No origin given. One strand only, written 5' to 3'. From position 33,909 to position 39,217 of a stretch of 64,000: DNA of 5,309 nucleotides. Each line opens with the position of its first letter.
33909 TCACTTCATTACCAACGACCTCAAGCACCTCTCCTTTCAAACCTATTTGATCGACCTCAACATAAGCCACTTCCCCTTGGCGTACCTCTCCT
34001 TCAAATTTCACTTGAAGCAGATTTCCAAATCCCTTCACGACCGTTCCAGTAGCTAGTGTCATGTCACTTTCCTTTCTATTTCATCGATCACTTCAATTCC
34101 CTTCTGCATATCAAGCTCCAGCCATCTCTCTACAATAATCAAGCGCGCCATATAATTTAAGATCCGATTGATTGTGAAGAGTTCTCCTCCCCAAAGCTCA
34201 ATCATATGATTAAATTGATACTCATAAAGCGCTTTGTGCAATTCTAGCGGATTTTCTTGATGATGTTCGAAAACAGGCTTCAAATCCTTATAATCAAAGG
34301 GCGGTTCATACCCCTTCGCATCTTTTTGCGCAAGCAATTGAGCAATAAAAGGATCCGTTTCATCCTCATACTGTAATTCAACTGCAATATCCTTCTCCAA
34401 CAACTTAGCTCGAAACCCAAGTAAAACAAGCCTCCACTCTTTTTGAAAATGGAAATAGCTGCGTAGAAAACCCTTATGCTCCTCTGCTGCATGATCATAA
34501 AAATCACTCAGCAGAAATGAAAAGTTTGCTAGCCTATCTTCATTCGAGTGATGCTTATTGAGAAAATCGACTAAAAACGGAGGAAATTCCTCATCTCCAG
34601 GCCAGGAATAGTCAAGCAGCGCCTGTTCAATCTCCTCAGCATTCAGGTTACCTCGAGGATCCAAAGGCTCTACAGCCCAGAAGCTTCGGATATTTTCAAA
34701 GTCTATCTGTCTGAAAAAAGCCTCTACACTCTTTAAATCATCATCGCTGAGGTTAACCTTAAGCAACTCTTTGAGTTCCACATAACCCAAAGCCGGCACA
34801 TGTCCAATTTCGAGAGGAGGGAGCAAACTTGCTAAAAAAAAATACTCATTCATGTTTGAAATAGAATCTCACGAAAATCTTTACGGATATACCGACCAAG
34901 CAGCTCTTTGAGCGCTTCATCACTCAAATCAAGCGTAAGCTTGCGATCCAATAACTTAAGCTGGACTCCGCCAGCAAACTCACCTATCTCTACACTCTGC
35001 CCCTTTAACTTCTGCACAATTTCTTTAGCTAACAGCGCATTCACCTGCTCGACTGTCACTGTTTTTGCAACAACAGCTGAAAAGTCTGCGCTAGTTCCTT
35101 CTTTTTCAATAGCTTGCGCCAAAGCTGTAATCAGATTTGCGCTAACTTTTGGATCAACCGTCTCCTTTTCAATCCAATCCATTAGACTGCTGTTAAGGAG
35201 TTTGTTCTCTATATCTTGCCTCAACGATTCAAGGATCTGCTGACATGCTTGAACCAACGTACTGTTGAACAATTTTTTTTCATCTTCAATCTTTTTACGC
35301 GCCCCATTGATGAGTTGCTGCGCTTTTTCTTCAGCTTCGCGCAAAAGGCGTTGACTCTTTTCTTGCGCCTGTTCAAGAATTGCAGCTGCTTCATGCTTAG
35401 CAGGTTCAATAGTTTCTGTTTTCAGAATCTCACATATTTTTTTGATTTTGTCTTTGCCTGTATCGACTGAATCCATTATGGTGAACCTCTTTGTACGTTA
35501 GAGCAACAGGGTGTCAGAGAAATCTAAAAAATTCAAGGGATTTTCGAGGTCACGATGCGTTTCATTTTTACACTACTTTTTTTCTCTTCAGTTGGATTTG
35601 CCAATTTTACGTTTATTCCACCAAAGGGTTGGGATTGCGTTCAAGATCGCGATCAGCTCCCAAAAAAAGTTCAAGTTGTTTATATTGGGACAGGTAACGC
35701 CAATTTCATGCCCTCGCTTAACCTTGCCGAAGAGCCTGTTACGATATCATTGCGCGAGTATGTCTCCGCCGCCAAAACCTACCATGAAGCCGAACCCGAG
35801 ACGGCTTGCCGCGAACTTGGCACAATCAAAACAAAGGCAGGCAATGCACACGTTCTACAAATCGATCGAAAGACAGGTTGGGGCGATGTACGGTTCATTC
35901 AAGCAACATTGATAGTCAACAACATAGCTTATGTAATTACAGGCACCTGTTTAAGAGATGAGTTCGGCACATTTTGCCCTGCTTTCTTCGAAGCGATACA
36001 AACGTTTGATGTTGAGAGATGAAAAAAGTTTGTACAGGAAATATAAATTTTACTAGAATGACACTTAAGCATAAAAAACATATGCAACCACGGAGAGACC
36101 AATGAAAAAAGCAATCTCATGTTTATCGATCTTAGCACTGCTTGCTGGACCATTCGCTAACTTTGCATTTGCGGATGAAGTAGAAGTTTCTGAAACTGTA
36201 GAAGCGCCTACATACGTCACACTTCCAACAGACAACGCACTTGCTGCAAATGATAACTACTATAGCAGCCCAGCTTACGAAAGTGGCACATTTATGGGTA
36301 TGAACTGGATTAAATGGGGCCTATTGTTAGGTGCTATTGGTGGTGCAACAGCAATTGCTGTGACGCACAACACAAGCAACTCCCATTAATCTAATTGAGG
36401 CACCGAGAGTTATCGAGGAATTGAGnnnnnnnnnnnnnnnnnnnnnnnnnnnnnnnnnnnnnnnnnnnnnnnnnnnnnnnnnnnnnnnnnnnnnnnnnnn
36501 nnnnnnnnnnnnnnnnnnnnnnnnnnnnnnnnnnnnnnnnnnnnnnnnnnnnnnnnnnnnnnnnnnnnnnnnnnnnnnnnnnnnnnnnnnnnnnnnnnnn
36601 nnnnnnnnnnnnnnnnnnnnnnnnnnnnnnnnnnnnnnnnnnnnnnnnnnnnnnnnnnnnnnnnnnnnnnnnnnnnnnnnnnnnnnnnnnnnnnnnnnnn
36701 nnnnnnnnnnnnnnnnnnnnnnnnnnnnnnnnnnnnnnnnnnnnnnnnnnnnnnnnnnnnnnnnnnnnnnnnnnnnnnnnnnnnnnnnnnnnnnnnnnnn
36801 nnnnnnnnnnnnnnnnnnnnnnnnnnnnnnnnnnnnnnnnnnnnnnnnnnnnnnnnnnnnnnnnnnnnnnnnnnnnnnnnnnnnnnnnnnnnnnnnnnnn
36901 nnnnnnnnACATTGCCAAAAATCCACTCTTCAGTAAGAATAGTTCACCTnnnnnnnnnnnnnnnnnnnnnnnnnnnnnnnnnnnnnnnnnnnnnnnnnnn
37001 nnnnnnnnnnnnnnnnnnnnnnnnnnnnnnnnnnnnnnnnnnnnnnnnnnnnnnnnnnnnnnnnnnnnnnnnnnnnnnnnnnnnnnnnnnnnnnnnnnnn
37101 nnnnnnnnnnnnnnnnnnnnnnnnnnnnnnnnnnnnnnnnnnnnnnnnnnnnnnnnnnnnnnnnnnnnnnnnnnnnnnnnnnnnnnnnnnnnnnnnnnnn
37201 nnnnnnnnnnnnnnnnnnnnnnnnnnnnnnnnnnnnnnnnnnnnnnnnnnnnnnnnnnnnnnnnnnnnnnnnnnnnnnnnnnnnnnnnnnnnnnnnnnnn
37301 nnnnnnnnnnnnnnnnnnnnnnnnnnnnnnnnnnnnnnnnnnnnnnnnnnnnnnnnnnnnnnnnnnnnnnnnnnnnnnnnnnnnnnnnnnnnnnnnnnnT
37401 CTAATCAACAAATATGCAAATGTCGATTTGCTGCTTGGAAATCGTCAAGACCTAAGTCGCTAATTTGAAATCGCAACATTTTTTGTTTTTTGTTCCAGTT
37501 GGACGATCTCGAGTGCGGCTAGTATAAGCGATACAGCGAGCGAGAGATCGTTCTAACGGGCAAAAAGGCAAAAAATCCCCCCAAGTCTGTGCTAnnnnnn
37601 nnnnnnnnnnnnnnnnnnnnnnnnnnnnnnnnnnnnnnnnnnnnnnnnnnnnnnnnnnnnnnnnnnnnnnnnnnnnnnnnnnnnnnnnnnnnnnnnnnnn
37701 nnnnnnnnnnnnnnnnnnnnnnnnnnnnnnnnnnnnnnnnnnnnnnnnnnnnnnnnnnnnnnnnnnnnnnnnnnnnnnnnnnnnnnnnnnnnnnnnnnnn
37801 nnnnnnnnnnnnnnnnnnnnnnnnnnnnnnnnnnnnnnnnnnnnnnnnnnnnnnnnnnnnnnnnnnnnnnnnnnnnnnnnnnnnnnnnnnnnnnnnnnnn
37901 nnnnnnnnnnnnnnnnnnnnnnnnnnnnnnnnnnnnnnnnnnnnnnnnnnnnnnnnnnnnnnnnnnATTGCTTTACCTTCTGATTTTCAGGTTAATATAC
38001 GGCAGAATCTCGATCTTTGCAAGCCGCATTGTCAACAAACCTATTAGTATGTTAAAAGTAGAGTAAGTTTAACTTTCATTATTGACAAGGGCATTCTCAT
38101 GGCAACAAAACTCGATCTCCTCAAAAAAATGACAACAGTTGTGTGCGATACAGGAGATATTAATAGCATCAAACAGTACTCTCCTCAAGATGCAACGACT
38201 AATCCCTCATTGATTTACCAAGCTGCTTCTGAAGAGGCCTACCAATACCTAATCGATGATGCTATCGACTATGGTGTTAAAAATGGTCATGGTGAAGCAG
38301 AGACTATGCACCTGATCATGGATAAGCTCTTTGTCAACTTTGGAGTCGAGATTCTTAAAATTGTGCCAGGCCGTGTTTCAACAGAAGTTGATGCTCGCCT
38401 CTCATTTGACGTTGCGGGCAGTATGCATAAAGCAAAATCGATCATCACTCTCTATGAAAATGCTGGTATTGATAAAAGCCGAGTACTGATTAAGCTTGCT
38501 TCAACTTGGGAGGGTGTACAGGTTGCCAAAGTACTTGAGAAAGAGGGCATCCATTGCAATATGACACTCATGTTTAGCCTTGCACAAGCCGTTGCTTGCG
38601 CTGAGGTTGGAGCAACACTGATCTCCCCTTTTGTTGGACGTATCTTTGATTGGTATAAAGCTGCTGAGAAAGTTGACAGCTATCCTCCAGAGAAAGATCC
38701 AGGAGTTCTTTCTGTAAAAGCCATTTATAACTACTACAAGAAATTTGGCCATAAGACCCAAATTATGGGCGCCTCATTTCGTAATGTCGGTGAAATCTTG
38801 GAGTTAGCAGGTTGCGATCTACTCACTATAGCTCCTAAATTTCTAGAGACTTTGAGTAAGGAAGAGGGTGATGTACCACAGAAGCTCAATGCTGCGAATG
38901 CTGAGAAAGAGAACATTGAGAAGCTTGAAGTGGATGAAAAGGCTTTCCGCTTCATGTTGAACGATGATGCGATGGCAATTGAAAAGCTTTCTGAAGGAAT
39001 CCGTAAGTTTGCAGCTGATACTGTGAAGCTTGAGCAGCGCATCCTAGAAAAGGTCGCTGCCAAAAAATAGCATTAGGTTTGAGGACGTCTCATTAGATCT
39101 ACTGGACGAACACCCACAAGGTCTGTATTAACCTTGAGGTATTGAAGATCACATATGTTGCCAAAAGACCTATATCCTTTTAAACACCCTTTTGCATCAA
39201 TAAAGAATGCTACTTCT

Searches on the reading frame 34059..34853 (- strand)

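Call 26: search_protein_families(library=pfam, proteins=[window:34059-34853:-], max_evalue=0.001)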
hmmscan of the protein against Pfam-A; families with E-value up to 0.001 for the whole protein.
window:34059-34853:- (264 aa): 1 family
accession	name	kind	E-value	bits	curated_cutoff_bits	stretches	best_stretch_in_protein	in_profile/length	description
PF10962.13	DUF2764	-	2.3e-54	185.3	24.1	1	1-261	1-269/271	Protein of unknown function (DUF2764)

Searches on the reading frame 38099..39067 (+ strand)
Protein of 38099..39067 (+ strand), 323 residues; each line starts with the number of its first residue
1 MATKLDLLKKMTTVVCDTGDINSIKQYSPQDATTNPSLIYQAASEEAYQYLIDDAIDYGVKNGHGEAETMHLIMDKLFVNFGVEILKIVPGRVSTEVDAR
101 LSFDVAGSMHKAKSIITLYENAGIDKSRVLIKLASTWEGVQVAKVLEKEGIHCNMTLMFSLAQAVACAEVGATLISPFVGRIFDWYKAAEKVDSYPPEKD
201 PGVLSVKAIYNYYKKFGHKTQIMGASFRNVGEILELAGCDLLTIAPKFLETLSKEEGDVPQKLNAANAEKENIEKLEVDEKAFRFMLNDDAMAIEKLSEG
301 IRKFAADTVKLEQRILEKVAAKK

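Call 8: find_related_loci(query=window:38099-39067:+, collection=genome_contigs, flank=10000)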
Query window:38099-39067:+ (323 aa) in genome_contigs; peptide patterns used: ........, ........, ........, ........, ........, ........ (x = any residue, [..] = any of these).
599 stretches matched a pattern (row limit reached: there are more); 566 encode a relative of the query (tblastn E <= 1e-3); the best 80 are kept; 80 distinct loci.
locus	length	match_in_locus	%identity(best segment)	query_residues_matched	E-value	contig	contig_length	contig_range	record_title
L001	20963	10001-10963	79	3-323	2e-173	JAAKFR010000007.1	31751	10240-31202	MAG: Chlamydiae bacterium isolate K940_chlam_9 K940chlam9_7, whole genome shotgun sequence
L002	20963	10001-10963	75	1-321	2e-167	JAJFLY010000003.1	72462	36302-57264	MAG: Chlamydiae bacterium isolate OFTM232 OFTM232_2, whole genome shotgun sequence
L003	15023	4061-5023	75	1-321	3e-165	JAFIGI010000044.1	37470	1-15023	MAG: Chlamydiales bacterium isolate coassembly_bin.4 k141_126434, whole genome shotgun sequence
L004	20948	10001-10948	76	3-318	2e-164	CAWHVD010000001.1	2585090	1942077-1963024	MAG: uncultured Chlamydiales bacterium isolate MFD02416.bin.1.76 genome assembly, contig: contig_27032, whole genome sho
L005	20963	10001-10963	74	1-321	3e-164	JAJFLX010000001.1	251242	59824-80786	MAG: Chlamydiae bacterium isolate OFTM85 OFTM85_0, whole genome shotgun sequence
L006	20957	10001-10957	77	1-319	1e-168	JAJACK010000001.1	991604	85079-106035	MAG: Chlamydiales bacterium isolate O_S4.1_17 SP4CHLAM17_1, whole genome shotgun sequence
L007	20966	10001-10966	74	1-322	1e-161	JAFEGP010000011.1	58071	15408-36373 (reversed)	MAG: Verrucomicrobia bacterium isolate SZAS-3 VERR-TMP-1__11__length-58071, whole genome shotgun sequence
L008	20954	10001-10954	73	4-321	6e-160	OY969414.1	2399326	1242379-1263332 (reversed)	MAG: uncultured Chlamydiales bacterium isolate MFD04463.bin.c.14 genome assembly, chromosome: 1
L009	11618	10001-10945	73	1-321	3e-157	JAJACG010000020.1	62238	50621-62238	MAG: Chlamydiales bacterium isolate P_S1_42 SP1CHLAM42_20, whole genome shotgun sequence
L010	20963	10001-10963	69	1-321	8e-152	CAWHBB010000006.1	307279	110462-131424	MAG: Chlamydiia bacterium isolate MFD09495.bin.2.3 genome assembly, contig: contig_3909, whole genome shotgun sequence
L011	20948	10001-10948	70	3-318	3e-149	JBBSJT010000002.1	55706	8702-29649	MAG: Chlamydiia bacterium isolate LS4_metabat2.075 LS4_metabat2.075_K_1742455_L_55706_cov_34.5196, whole genome shotgun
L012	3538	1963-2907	67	3-317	3e-154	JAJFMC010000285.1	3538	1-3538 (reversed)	MAG: Chlamydiae bacterium isolate OFTM21 OFTM21_284, whole genome shotgun sequence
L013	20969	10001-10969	67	1-323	6e-148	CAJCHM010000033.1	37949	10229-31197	Acidobacteria bacterium isolate BOG_genome_mining.12 genome assembly, contig: k141_2173511, whole genome shotgun sequenc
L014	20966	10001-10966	69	1-322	9e-148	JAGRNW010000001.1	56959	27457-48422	MAG: Chlamydiia bacterium isolate HKST-UBA02 NODE_1_length_56959_cov_3.860993, whole genome shotgun sequence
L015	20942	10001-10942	70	1-315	4e-147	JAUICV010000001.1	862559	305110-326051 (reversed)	MAG: Chlamydiia bacterium isolate 7_bin.48 NODE_11_length_862559_cov_5.594863, whole genome shotgun sequence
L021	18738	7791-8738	68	4-319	1e-145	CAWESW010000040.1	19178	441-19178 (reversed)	MAG: uncultured Verrucomicrobiae bacterium isolate MFD03323.bin.2.105 genome assembly, contig: contig_185163, whole geno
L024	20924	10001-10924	68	3-318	9e-145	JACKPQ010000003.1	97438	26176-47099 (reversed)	MAG: Chlamydiales bacterium isolate HK-STAS-VERR_A-5 HK-STAS-VERR_A-5_3, whole genome shotgun sequence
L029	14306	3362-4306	68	4-319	2e-143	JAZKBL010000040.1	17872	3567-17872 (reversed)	MAG: Chlamydiota bacterium isolate ADI_H3L2_1_122_18_3-bin080 ADIH3L21_B080_0_000000000040, whole genome shotgun sequenc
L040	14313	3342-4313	67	1-323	1e-142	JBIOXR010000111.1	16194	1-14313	MAG: Chlamydiales bacterium isolate MAG051 k127_5235314, whole genome shotgun sequence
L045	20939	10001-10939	68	1-315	3e-141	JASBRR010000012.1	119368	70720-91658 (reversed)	MAG: Simkaniaceae bacterium isolate BWSM_113 k141_2022730, whole genome shotgun sequence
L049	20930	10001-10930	67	3-313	8e-141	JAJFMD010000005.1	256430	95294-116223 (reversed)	MAG: Chlamydiae bacterium isolate OFTM358 OFTM358_4, whole genome shotgun sequence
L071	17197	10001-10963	65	3-323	2e-139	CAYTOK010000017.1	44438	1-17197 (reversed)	MAG TPA_asm: uncultured bacterium isolate SRP286056_co2_187 genome assembly, contig: NODE_972_length_44438_cov_8.430503,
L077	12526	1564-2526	67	1-320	7e-139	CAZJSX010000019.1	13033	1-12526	MAG TPA_asm: uncultured bacterium isolate SRP287051_co1_161 genome assembly, contig: NODE_6363_length_13033_cov_5.742950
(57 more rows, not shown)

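Call 58: search_protein_families(library=pfam, proteins=[L006:10985-12358:-, L007:10972-11373:-, L045:11029-12660:+, L077:3350-5089:-, L049:11267-14350:-, L040:5136-7151:-, L029:4495-5409:-, L024:11024-11692:+, L071:11032-11814:-, L021:8874-9320:+], max_evalue=0.001)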
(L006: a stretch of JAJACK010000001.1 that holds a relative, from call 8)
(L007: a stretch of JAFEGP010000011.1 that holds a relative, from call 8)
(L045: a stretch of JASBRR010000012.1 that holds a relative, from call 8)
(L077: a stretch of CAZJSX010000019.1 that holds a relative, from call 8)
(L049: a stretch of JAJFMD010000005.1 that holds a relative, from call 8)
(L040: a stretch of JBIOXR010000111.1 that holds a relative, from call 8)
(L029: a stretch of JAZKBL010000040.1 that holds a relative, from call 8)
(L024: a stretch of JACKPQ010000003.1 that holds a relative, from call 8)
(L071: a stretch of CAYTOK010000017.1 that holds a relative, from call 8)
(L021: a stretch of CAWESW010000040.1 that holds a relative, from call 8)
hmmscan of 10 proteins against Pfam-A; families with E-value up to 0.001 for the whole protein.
L006:10985-12358:- (458 aa): 5 families
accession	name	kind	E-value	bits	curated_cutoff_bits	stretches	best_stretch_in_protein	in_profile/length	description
PF12796.13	Ank_2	-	1.7e-28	99.4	27.3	3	131-197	25-88/90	Ankyrin repeats (3 copies)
PF00023.36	Ank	-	5.8e-23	80.1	21.1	1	169-196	2-29/33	Ankyrin repeat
PF13606.12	Ank_3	-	4.6e-20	69.7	22.3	0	169-196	2-29/30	Ankyrin repeat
PF13637.12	Ank_4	-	1.4e-18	66.9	22.7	0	139-179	1-40/50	Ankyrin repeats (many copies)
PF13857.12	Ank_5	-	1.3e-14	54.5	27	0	333-393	1-56/56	Ankyrin repeats (many copies)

L007:10972-11373:- (134 aa): 0 families

L045:11029-12660:+ (544 aa): 0 families

L077:3350-5089:- (580 aa): 6 families
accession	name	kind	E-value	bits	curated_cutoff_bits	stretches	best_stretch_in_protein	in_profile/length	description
PF00023.36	Ank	-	1.1e-13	51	21.1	1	85-113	4-32/33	Ankyrin repeat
PF13637.12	Ank_4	-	6.3e-12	45.9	22.7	1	87-136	1-50/50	Ankyrin repeats (many copies)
PF12796.13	Ank_2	-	6.7e-11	43.1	27.3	1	65-144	13-88/90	Ankyrin repeats (3 copies)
PF13857.12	Ank_5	-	4.1e-09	37.1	27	1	80-123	13-56/56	Ankyrin repeats (many copies)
PF13606.12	Ank_3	-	1.8e-07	31.3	22.3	1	84-110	3-29/30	Ankyrin repeat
PF00856.33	SET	-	3.1e-07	31.2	22.4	1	248-336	3-104/105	SET domain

L049:11267-14350:- (1028 aa): 0 families

L040:5136-7151:- (672 aa): 3 families
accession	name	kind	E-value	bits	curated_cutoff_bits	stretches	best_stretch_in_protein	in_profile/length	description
PF00069.31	Pkinase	-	3.2e-20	73.1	31.7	1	164-334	99-256/263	Protein kinase domain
PF07714.23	PK_Tyr_Ser-Thr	-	5e-19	69.1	23.1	1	160-265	99-204/258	Protein tyrosine and serine/threonine kinase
PF06293.20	Kdo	-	4.8e-06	26.6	21.3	0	167-214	122-170/207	Lipopolysaccharide kinase (Kdo/WaaP) family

L029:4495-5409:- (305 aa): 0 families

L024:11024-11692:+ (223 aa): 0 families

L071:11032-11814:- (261 aa): 0 families

L021:8874-9320:+ (149 aa): 0 families
